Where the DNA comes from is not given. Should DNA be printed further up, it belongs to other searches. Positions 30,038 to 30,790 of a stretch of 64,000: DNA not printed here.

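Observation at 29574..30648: Panacea (DUF4065) antitoxin with an uncharacterised 151-aa partner: a candidate new PanA/PanT toxin-antitoxin pair embedded in a capsule locus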

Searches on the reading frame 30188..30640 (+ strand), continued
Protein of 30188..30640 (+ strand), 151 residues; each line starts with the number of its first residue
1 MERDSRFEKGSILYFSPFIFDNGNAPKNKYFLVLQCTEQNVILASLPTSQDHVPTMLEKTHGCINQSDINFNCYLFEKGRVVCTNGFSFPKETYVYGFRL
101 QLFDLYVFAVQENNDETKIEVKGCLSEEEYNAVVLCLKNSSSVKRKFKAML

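Call 31: search_solved_structures(query=A1, max_evalue=10, show_alignments=3)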
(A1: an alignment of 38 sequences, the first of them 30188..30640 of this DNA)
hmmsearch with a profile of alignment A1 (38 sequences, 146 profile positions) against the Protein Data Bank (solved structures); distinct sequences matched with E-value up to 10: 4.
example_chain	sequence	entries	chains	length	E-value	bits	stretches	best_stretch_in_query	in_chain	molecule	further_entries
1qu5_A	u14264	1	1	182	0.53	13.3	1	20-85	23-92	PROTEIN KINASE SPK1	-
4nc0_A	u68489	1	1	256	1.1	12.3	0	63-97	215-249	Cell wall-binding repeat protein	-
2g7c_A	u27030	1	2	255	1.2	12.1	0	63-97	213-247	Toxin A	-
4nby_A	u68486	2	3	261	1.3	12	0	63-97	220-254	Cell wall-binding repeat protein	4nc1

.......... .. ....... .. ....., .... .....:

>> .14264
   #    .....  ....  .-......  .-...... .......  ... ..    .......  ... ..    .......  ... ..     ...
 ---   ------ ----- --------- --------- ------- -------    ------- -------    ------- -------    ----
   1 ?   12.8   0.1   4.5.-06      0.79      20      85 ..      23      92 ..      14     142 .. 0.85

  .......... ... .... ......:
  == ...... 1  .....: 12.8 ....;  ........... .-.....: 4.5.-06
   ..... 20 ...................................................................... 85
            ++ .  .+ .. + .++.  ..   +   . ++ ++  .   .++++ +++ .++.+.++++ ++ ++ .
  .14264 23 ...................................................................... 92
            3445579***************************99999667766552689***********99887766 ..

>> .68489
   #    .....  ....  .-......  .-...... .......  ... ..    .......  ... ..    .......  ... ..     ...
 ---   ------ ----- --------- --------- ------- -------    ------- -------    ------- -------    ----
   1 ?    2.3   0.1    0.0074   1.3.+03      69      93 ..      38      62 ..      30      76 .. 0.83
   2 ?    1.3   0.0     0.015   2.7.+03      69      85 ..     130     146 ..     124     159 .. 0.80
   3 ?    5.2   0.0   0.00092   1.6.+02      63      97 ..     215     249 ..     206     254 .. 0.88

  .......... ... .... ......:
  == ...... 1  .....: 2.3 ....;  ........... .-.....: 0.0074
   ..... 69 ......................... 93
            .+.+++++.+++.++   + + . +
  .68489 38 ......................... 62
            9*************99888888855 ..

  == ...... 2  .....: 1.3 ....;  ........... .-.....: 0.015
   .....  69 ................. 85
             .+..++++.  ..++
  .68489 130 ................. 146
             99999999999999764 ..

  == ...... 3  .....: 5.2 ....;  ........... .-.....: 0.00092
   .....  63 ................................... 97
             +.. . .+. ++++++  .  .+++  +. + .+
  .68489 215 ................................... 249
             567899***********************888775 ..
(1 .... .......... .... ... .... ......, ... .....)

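Call 32: search_protein_families(library=pfam, alignment_id=A1, max_evalue=10)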
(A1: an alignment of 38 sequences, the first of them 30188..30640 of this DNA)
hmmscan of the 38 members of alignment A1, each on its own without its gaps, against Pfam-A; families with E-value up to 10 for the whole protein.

A. member 1, window:30188-30640:+ (151 aa): 1 family
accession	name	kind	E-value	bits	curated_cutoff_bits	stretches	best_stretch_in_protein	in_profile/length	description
PF22697.2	SOS1_NGEF_PH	-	0.043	14.5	27.7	1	65-144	21-96/106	SOS1/NGEF-like PH domain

B. families by the number of members that match (of 38 scanned): 13 families
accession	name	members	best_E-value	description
PF06747.18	CHCH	2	0.07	CHCH domain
PF04788.19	DUF620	2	0.2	Protein of unknown function (DUF620)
PF02306.20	Phage_G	1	0.002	Major spike protein (G protein)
PF04242.18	DUF424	1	0.0023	Protein of unknown function (DUF424)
PF13767.11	DUF4168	1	0.018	Domain of unknown function (DUF4168)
PF21972.1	Arc1p_N_like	1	0.021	Nuclear-export cofactor Arc1p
PF07505.17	DUF5131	1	0.034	Protein of unknown function (DUF5131)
PF22697.2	SOS1_NGEF_PH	1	0.043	SOS1/NGEF-like PH domain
PF15797.10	DUF4706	1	0.048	Domain of unknown function (DUF4706)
PF19164.5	DUF5846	1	0.06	Family of unknown function (DUF5846)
PF06369.18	Anemone_cytotox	1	0.11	Sea anemone cytotoxic protein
PF03712.20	Cu2_monoox_C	1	0.14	Copper type II ascorbate-dependent monooxygenase, C-terminal domain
PF20317.4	HTH_60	1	0.16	Helix-turn-helix domain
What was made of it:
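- Pfam scans of all 38 members found nothing (call 32).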

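Call 45: find_related_loci(query=A4, collection=genome_contigs, flank=3000)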
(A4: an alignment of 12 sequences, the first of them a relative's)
Query A4 (151 aa) in genome_contigs; peptide patterns used: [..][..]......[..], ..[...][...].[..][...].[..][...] (x = any residue, [..] = any of these).
64 stretches matched a pattern; 28 encode a relative of the query (tblastn E <= 1e-3); 28 distinct loci.
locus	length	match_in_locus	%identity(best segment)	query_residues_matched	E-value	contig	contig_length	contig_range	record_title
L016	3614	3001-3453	100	1-151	4e-100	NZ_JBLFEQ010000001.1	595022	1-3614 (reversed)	Maribacter sp. 2304DJ31-5 2304DJ31-5_1, whole genome shotgun sequence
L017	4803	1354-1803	79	1-150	6e-78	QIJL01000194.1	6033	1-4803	MAG: Flavobacteriales bacterium isolate SZUA-72 Ga0063293_10020059, whole genome shotgun sequence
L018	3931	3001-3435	59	1-147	3e-53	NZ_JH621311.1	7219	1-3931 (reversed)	Aquimarina agarilytica ZC1 Scaffold66, whole genome shotgun sequence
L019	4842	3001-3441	47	1-147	1e-36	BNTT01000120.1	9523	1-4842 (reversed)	Bacteroidia bacterium MS499-65 DNA, sequence120, whole genome shotgun sequence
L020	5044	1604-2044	49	1-147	1e-36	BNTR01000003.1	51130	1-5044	Bacteroidia bacterium MS495-7 DNA, sequence003, whole genome shotgun sequence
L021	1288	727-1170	48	1-148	3e-37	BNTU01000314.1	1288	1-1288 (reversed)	Bacteroidia bacterium MS499-82 DNA, sequence314, whole genome shotgun sequence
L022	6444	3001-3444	48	1-148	2e-36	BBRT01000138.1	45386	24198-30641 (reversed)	Candidatus Symbiothrix dinenymphae DNA, contig: NODE_27, strain: B4-10h, whole genome shotgun sequence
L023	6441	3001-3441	43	1-148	1e-35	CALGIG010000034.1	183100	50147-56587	MAG TPA_asm: uncultured Prolixibacteraceae bacterium isolate SRR3330205_bin.168_CONCOCT_v1.1_MAG genome assembly, contig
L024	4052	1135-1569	45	2-147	1e-34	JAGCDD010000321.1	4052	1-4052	MAG: Bacteroidales bacterium isolate RGIG9683 Yak_Omasum-2__c663333, whole genome shotgun sequence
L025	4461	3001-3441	47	1-147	2e-33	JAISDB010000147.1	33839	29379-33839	MAG: Prevotellaceae bacterium isolate Gx485_bin110 k119_2194885, whole genome shotgun sequence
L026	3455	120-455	48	38-148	1e-30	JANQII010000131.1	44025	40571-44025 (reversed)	MAG: Prolixibacteraceae bacterium isolate PL24a_bin.47 k99_6818929, whole genome shotgun sequence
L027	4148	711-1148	42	1-147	2e-30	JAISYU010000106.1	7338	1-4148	MAG: Dysgonamonadaceae bacterium isolate Nc350_bin47 k119_4305935, whole genome shotgun sequence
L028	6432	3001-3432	39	1-147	2e-29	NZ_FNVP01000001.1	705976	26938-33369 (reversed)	Flavobacterium urumqiense strain CGMCC 1.9230, whole genome shotgun sequence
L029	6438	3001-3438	43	1-147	3e-29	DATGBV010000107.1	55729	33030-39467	MAG TPA_asm: Flavobacteriaceae bacterium isolate SMAG_U9631 k141_160806, whole genome shotgun sequence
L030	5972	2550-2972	37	7-147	4e-29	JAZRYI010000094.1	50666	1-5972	MAG: Bacteroidaceae bacterium isolate T1900044950_TA20190003.MAGScoT_cleanbin_000015 SGB_3592_k141_211709, whole genome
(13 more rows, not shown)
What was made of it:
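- On PanA (Panacea/DUF4065 antitoxins): The loci span Bacteroidales, Flavobacteriales, Sphingobacteriales and others (call 45).
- Tried and rejected: A 12-sequence sub-alignment worked (call 45).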

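Call 48: find_homologous_proteins(query=A3, max_evalue=0.01)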
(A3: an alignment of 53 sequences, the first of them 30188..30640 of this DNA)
Query A3 (53 sequences) (151 aa, profile of the alignment): 118 proteins with E <= 0.01 among 1064 candidates.
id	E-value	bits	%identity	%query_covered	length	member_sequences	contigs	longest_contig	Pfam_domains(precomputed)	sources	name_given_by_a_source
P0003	2.9e-57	211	83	100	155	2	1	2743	-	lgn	-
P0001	6.9e-57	210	99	100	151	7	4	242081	-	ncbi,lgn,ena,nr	ncbi:MAG: hypothetical protein J6Y55_04635 [Bacteroidales bacterium]|nr:hypothetical protein [Bacter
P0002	1.4e-56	209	85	100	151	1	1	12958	-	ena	-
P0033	2.3e-56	208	53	96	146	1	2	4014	-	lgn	-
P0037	3.1e-56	207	48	96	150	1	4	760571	-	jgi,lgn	jgi:hypothetical protein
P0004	4.0e-56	207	85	100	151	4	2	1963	-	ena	-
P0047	3.1e-55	204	48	96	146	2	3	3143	-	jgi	-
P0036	4.6e-55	204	52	96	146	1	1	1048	-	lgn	-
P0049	7.4e-55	203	48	96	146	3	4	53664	-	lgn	-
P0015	7.7e-55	203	58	100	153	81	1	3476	-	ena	-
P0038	9.5e-55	203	48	96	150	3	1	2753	-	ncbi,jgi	jgi:hypothetical protein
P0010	1.0e-54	203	59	100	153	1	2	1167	-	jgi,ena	jgi:hypothetical protein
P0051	1.1e-54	202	43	96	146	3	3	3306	-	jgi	jgi:hypothetical protein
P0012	1.8e-54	202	60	100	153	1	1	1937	-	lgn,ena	-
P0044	1.9e-54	202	46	96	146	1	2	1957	-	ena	-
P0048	4.3e-54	200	48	96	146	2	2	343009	-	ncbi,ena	-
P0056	4.6e-54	200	43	96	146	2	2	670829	-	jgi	jgi:hypothetical protein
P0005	1.1e-53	199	69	100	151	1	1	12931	-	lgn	-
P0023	2.1e-51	192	56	100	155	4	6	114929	-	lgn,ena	-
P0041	4.9e-51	191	52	96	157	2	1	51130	-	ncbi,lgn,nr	ncbi:hypothetical protein AGMMS4957_01040 [Bacteroidia bacterium]|nr:hypothetical protein AGMMS4957_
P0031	5.4e-51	190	55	97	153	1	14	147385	-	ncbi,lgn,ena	-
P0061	1.6e-49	186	43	97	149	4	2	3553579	-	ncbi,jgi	jgi:hypothetical protein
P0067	4.3e-47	178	43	96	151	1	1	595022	-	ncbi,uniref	ncbi:hypothetical protein [Maribacter sp. 2304DJ31-5]|uniref:hypothetical protein n=1 Tax=Maribacter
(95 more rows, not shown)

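Call 59: find_encoding_contigs(protein=P0002, flank=6000, max_places=2)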
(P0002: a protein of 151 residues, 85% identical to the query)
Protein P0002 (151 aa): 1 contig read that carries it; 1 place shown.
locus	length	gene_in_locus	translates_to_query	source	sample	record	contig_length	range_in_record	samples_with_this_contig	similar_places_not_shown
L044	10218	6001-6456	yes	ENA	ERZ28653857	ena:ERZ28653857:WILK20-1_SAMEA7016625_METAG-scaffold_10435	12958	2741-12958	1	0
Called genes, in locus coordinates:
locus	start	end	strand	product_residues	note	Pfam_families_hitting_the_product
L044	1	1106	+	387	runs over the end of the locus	PF04464:Glyphos_transf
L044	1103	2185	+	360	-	PF00534:Glycos_transf_1, PF13692:Glyco_trans_1_4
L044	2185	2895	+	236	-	PF03808:Glyco_tran_WecG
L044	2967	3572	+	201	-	PF00132:Hexapep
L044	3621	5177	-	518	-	-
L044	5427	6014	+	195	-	PF13274:SocA_Panacea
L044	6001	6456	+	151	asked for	-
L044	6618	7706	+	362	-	PF01370:Epimerase, PF04321:RmlD_sub_bind, PF16363:GDP_Man_Dehyd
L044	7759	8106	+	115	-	PF05635:23S_rRNA_IVP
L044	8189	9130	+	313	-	PF01370:Epimerase, PF04321:RmlD_sub_bind (weak), PF16363:GDP_Man_Dehyd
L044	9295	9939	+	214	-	PF18762:Kinase-PolyVal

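Call 60: find_encoding_contigs(protein=P0005, flank=6000, max_places=2)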
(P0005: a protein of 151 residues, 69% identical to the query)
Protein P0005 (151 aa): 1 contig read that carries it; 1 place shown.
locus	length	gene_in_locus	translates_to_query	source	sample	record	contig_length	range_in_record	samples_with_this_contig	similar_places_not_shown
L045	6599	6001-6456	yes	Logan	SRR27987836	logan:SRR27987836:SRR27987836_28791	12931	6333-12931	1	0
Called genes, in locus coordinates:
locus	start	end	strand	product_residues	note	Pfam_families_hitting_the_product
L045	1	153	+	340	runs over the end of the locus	PF01073:3Beta_HSD, PF01370:Epimerase, PF07993:NAD_binding_4, PF13460:NAD_binding_10, PF16363:GDP_Man_Dehyd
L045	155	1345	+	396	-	PF04464:Glyphos_transf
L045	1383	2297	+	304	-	PF04991:LicD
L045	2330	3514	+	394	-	PF04230:PS_pyruv_trans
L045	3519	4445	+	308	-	PF03372:Exo_endo_phos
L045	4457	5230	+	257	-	PF03808:Glyco_tran_WecG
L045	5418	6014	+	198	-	PF13274:SocA_Panacea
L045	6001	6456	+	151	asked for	-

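Call 61: find_encoding_contigs(protein=P0001, flank=6000, max_places=4)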
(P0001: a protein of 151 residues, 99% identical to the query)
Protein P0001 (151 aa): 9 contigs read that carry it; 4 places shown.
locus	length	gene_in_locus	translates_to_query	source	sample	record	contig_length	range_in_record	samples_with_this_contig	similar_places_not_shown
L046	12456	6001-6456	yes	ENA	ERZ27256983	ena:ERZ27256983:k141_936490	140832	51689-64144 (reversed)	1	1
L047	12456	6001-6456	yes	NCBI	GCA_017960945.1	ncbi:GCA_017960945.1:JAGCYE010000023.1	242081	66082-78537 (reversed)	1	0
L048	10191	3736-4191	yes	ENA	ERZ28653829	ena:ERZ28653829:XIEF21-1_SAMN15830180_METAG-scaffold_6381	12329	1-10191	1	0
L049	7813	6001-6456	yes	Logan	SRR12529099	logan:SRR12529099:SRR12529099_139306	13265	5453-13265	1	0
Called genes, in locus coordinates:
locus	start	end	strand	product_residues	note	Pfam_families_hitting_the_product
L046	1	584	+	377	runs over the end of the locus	PF04230:PS_pyruv_trans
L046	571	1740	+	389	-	PF00037:Fer4 (faint), PF12838:Fer4_7, PF13187:Fer4_9 (weak), PF04432:FrhB_FdhB_C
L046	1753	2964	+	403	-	PF20706:GT4-conflict, PF00534:Glycos_transf_1, PF13692:Glyco_trans_1_4, PF13524:Glyco_trans_1_2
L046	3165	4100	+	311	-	PF04230:PS_pyruv_trans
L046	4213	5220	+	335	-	PF04432:FrhB_FdhB_C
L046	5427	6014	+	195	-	PF13274:SocA_Panacea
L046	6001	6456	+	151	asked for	-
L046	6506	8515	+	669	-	PF12804:NTP_transf_3, PF20202:DUF6564 (weak), PF01467:CTP_transf_like, PF13714:PEP_mutase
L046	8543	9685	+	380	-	PF02776:TPP_enzyme_N, PF02775:TPP_enzyme_C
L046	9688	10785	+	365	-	PF00465:Fe-ADH, PF13685:Fe-ADH_2 (faint), PF25137:ADH_Fe_C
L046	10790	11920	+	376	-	PF13439:Glyco_transf_4, PF13477:Glyco_trans_4_2, PF13579:Glyco_trans_4_4, PF00534:Glycos_transf_1, PF13692:Glyco_trans_1_4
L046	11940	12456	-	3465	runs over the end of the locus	PF04300:FBA, PF18998:Flg_new_2 (weak), PF23664:Ig_Pom152 (faint), PF19081:Ig_7 (faint), PF24312:Ig-like_POM152 (faint), PF24527:Ig-like_Pom152_9 (faint), PF19910:DUF6383 (faint)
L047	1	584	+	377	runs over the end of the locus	PF04230:PS_pyruv_trans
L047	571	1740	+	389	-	PF00037:Fer4 (faint), PF12838:Fer4_7, PF13187:Fer4_9 (weak), PF04432:FrhB_FdhB_C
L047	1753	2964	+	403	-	PF20706:GT4-conflict, PF00534:Glycos_transf_1, PF13692:Glyco_trans_1_4, PF13524:Glyco_trans_1_2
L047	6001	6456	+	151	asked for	-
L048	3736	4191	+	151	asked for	-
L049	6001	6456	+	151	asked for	-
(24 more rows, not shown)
